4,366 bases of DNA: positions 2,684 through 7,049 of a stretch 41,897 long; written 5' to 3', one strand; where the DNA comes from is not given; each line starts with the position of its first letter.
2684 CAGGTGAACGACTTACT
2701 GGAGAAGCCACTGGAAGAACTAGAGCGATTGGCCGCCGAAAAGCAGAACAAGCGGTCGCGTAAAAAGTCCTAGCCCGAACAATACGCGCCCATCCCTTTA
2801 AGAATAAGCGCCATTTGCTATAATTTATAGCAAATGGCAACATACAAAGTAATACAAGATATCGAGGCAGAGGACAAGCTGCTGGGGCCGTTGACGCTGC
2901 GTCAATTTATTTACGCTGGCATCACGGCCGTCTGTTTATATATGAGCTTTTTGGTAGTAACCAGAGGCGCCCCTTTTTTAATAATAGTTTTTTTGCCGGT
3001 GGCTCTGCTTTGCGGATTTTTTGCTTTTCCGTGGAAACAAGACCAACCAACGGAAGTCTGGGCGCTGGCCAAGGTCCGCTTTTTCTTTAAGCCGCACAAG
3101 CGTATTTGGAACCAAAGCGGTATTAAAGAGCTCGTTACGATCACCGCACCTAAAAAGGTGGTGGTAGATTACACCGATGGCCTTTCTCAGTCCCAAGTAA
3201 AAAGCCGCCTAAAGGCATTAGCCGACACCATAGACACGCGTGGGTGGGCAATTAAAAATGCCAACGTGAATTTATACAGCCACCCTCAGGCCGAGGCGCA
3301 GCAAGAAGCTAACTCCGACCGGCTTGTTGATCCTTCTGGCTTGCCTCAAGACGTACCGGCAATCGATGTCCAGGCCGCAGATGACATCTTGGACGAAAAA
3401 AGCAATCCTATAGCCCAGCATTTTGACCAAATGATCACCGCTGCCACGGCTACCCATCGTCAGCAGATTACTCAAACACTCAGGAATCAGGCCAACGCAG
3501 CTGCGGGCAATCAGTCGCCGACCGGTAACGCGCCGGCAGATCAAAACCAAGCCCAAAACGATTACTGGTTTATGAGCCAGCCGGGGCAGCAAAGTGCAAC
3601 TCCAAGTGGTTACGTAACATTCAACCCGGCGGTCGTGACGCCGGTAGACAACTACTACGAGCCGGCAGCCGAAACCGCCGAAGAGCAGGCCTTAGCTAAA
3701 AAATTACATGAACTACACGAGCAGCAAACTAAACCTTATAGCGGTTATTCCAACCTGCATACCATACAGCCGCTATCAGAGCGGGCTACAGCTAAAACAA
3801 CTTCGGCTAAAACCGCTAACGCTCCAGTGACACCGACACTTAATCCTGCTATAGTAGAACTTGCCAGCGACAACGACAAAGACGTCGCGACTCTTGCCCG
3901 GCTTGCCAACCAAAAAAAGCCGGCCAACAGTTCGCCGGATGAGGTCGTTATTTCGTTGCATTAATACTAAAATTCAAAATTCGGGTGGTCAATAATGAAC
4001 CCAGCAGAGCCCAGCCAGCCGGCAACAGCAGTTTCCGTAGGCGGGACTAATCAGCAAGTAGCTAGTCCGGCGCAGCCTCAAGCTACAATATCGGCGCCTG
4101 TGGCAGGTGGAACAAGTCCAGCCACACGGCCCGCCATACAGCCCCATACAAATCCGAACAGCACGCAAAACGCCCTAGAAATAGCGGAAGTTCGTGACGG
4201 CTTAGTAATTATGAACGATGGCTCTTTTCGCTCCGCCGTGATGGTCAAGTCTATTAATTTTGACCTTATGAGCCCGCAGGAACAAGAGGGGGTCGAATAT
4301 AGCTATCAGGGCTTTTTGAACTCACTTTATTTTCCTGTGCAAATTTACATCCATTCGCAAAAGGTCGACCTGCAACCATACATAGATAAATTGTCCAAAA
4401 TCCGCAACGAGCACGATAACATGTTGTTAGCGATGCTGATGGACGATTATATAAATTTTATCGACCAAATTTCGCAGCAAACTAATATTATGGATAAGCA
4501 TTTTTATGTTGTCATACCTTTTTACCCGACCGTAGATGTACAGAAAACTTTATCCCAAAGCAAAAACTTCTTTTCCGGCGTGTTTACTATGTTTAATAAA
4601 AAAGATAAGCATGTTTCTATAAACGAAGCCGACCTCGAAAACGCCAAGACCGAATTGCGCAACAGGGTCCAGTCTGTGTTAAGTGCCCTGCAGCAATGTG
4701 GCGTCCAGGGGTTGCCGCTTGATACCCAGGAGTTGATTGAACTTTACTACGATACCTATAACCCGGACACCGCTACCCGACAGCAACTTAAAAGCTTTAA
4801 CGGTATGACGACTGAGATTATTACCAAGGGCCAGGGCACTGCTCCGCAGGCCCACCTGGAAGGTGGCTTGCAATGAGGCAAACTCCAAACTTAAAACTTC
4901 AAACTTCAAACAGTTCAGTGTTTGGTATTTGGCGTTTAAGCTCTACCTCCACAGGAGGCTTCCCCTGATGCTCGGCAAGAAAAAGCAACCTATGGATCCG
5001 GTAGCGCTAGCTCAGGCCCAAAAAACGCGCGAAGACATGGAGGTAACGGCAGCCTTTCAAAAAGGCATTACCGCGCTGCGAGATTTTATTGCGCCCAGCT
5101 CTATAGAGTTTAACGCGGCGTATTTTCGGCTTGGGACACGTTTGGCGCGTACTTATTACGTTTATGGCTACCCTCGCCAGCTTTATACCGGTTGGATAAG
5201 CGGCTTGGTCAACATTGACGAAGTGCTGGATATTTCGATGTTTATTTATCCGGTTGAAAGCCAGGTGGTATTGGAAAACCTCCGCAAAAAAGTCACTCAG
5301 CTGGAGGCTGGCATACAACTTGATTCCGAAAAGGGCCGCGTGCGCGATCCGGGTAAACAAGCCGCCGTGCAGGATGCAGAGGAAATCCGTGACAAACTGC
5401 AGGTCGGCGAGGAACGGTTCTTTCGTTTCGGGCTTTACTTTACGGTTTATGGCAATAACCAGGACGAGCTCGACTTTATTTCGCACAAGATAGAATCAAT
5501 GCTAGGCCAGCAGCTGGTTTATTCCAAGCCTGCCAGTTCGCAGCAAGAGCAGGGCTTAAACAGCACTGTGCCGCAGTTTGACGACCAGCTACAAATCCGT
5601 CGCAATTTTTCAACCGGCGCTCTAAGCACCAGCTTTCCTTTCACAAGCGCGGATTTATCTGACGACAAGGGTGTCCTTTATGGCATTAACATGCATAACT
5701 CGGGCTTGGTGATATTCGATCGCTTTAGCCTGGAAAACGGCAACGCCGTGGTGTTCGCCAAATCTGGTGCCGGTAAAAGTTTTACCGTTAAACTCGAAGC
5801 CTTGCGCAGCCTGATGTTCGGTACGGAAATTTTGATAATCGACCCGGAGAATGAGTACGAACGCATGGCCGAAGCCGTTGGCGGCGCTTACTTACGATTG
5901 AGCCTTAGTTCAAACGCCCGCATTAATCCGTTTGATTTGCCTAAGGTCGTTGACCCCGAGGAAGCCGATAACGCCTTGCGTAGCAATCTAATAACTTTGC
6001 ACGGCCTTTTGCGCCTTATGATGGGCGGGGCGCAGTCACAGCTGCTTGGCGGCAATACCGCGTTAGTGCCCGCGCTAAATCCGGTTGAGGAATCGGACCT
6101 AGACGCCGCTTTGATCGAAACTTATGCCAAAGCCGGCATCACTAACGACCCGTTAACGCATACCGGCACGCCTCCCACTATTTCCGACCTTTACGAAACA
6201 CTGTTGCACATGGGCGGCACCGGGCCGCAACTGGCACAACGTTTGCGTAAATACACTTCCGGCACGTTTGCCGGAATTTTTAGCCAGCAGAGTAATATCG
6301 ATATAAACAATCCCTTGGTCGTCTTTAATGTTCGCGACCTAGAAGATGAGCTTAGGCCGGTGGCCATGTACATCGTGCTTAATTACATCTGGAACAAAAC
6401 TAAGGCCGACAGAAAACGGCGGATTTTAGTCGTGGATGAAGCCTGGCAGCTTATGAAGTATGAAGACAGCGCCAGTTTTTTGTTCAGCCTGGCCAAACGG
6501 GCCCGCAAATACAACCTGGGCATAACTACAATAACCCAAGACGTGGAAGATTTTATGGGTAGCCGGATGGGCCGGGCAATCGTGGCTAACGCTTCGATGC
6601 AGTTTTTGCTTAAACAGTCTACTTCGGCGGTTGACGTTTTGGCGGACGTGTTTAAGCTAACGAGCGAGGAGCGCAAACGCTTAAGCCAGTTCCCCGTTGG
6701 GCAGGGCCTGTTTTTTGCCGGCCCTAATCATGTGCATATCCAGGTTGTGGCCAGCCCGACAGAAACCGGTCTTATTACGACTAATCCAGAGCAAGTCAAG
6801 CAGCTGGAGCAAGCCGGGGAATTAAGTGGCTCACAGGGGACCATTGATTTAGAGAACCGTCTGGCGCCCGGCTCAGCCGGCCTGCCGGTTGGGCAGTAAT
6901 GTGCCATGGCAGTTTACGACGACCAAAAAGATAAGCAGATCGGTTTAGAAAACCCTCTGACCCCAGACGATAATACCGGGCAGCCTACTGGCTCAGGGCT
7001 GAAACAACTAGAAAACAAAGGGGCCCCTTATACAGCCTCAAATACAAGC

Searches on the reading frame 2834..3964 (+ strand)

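Call 22: search_protein_families(library=pfam, proteins=[window:2834-3964:+], max_evalue=0.00001)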
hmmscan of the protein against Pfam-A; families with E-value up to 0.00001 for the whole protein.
window:2834-3964:+ (376 aa): 1 family
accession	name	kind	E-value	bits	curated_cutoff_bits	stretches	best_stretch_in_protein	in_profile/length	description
PF12666.12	PrgI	-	2.4e-12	47.6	27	1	5-91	1-90/91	PrgI family protein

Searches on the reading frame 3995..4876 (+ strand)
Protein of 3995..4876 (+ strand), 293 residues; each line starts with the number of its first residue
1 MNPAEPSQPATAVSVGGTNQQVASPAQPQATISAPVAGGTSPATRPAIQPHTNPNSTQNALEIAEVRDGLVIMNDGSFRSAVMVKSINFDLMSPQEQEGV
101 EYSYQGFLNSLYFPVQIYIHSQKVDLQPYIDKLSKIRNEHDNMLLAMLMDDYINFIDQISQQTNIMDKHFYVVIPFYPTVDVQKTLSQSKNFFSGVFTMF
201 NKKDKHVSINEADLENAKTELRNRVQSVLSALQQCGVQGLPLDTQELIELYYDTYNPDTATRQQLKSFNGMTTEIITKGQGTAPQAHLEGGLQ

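Call 22: search_protein_families(library=pfam, proteins=[window:3995-4876:+], max_evalue=0.00001)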
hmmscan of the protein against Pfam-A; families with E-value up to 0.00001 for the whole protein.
window:3995-4876:+ (293 aa): 0 families

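Call 67: find_encoding_contigs(protein=window:3995-4876:+, flank=3000, max_places=10)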
Protein window:3995-4876:+ (293 aa): 1 contig read that carries it; 1 place shown.
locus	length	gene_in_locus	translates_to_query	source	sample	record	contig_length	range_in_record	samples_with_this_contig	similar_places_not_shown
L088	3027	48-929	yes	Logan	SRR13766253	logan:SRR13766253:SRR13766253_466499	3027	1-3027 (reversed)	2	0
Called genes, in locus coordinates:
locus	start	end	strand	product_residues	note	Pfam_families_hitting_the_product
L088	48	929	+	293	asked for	PF26593:TraC-like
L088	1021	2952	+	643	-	PF01935:DUF87 (weak), PF19044:P-loop_TraG, PF12846:AAA_10 (weak)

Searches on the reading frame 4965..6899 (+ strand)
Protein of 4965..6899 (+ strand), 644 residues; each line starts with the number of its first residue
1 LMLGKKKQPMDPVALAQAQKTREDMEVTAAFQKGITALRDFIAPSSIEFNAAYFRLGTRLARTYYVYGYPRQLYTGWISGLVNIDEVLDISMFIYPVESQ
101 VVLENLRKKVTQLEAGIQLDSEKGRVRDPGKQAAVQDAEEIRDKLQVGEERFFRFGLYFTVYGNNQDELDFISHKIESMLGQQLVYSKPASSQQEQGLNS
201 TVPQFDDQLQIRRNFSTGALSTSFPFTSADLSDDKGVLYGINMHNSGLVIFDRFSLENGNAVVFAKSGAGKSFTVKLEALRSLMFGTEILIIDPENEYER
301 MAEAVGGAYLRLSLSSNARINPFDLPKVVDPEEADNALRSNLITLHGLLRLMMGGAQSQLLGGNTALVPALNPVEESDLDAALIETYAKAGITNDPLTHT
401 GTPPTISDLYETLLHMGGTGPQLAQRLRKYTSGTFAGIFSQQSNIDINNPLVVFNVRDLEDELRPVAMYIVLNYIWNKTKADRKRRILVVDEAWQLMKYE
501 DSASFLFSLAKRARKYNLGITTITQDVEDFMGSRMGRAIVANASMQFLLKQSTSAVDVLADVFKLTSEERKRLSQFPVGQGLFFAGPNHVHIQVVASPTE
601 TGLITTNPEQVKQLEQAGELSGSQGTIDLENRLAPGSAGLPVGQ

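Call 22: search_protein_families(library=pfam, proteins=[window:4965-6899:+], max_evalue=0.00001)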
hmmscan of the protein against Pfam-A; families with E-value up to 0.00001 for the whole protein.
window:4965-6899:+ (644 aa): 3 families
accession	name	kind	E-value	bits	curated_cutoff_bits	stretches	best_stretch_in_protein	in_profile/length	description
PF19044.6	P-loop_TraG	-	1e-25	90.7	25.8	2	430-571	192-340/413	TraG P-loop domain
PF12846.13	AAA_10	-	1.6e-13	50.9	27.5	0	461-583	215-339/362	AAA-like domain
PF01935.23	DUF87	-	1.3e-07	32.4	23.2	1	263-325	28-92/220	Helicase HerA, central domain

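Call 52: find_homologous_proteins(query=window:4968-6899:+, max_evalue=1e-100)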
Query window:4968-6899:+ (643 aa): 8000 proteins with E <= 1e-100 among 8000 candidates; the best 120 are listed.
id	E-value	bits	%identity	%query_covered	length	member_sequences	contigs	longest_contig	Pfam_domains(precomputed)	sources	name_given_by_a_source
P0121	0.0e+0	1425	100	100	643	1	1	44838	PF19044.7,PF01935.24,PF12846.14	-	-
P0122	0.0e+0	1302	90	100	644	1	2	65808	PF19044.7,PF01935.24,PF12846.14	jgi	jgi:conjugal transfer ATP-binding protein TraC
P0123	0.0e+0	1284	88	100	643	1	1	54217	PF19044.7,PF01935.24,PF12846.14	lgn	-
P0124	0.0e+0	1277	88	100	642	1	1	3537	PF19044.7,PF01935.24,PF12846.14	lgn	-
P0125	0.0e+0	1271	88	99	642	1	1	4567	PF19044.7,PF01935.24,PF12846.14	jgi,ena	jgi:type IV secretory pathway VirB4 component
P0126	0.0e+0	1268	87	100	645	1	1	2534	PF19044.7,PF01935.24,PF12846.14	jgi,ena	-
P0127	0.0e+0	1263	88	99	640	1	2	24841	PF19044.7,PF01935.24,PF12846.14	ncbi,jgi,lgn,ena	jgi:hypothetical protein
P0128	0.0e+0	1261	87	99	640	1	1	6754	PF19044.7,PF01935.24,PF12846.14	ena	-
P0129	0.0e+0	1258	87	99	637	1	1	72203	PF19044.7,PF01935.24,PF12846.14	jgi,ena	-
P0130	0.0e+0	1257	86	99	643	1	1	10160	PF19044.7,PF01935.24,PF12846.14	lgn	-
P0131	0.0e+0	1256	87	99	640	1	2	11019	PF19044.7,PF01935.24,PF12846.14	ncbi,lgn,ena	-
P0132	0.0e+0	1256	86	99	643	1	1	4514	PF19044.7,PF01935.24,PF12846.14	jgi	jgi:conjugal transfer ATP-binding protein TraC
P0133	0.0e+0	1253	85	100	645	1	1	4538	PF19044.7,PF01935.24,PF12846.14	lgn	-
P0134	0.0e+0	1251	86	99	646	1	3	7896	PF19044.7,PF01935.24,PF12846.14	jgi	jgi:conjugal transfer ATP-binding protein TraC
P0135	0.0e+0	1251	86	99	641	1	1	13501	PF19044.7,PF01935.24,PF12846.14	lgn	-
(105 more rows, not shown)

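Call 53: find_encoding_contigs(protein=P0122, flank=10000, max_places=4)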
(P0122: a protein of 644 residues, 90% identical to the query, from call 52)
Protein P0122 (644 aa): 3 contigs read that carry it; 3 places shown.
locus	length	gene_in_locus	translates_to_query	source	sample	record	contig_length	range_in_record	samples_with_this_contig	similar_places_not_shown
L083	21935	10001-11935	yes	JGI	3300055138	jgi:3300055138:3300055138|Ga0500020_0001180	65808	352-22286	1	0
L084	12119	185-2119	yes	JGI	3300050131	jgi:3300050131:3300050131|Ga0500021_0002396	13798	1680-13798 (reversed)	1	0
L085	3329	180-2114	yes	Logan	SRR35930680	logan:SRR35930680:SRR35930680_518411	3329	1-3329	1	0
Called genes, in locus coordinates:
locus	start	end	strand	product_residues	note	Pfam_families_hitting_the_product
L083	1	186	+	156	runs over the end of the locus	PF00011:HSP20, PF17886:ArsA_HSP20 (weak)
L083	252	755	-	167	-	PF04956:TrbC (weak), PF18895:T4SS_pilin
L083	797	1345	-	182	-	PF04956:TrbC (weak), PF18895:T4SS_pilin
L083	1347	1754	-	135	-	PF18895:T4SS_pilin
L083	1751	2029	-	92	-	PF18895:T4SS_pilin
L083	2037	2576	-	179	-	PF18895:T4SS_pilin (weak)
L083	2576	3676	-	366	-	PF18895:T4SS_pilin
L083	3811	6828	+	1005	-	PF19590:TrbL_3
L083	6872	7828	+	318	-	-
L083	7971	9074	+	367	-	PF12666:PrgI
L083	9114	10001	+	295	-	PF26593:TraC-like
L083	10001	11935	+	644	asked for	PF01935:DUF87 (weak), PF19044:P-loop_TraG, PF12846:AAA_10 (weak)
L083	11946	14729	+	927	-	-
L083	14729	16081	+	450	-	PF05257:CHAP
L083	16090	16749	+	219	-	-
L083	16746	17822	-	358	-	PF02463:SMC_N, PF13175:AAA_15, PF13476:AAA_23, PF13304:AAA_21 (weak)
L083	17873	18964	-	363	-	PF00712:DNA_pol3_beta, PF02767:DNA_pol3_beta_2, PF02768:DNA_pol3_beta_3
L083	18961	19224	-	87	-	-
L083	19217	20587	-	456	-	PF11638:DnaA_N, PF22688:Hda_lid (faint), PF00308:Bac_DnaA, PF01695:IstB_IS21 (weak), PF08299:Bac_DnaA_C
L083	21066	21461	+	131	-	PF00825:Ribonuclease_P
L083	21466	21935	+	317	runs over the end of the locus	PF02096:60KD_IMP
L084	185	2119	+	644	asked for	PF01935:DUF87 (weak), PF19044:P-loop_TraG, PF12846:AAA_10 (weak)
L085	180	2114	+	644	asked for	PF01935:DUF87 (weak), PF19044:P-loop_TraG, PF12846:AAA_10 (weak)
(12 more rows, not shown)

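Call 54: find_encoding_contigs(protein=P0123, flank=10000, max_places=2)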
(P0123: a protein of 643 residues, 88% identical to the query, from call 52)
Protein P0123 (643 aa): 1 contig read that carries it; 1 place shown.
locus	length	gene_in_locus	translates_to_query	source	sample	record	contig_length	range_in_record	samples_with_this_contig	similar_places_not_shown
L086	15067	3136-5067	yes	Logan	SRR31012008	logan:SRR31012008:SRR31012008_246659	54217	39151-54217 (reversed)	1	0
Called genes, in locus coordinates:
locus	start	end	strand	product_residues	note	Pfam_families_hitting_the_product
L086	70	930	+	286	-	-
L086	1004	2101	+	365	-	PF12666:PrgI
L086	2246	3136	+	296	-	PF26593:TraC-like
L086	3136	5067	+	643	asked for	PF01935:DUF87 (weak), PF19044:P-loop_TraG, PF12846:AAA_10 (weak)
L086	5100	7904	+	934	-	-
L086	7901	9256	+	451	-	PF21480:PlyCA_N, PF25309:ELLD, PF00877:NLPC_P60 (weak), PF25309:ELLD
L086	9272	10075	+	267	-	-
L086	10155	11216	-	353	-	PF02463:SMC_N, PF13175:AAA_15, PF13476:AAA_23, PF13514:AAA_27 (faint), PF13304:AAA_21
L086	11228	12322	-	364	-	PF00712:DNA_pol3_beta, PF02767:DNA_pol3_beta_2, PF02768:DNA_pol3_beta_3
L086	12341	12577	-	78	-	-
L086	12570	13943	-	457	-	PF11638:DnaA_N, PF00308:Bac_DnaA, PF01695:IstB_IS21 (weak), PF00004:AAA (faint), PF08299:Bac_DnaA_C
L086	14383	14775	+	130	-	PF00825:Ribonuclease_P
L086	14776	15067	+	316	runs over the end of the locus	PF02096:60KD_IMP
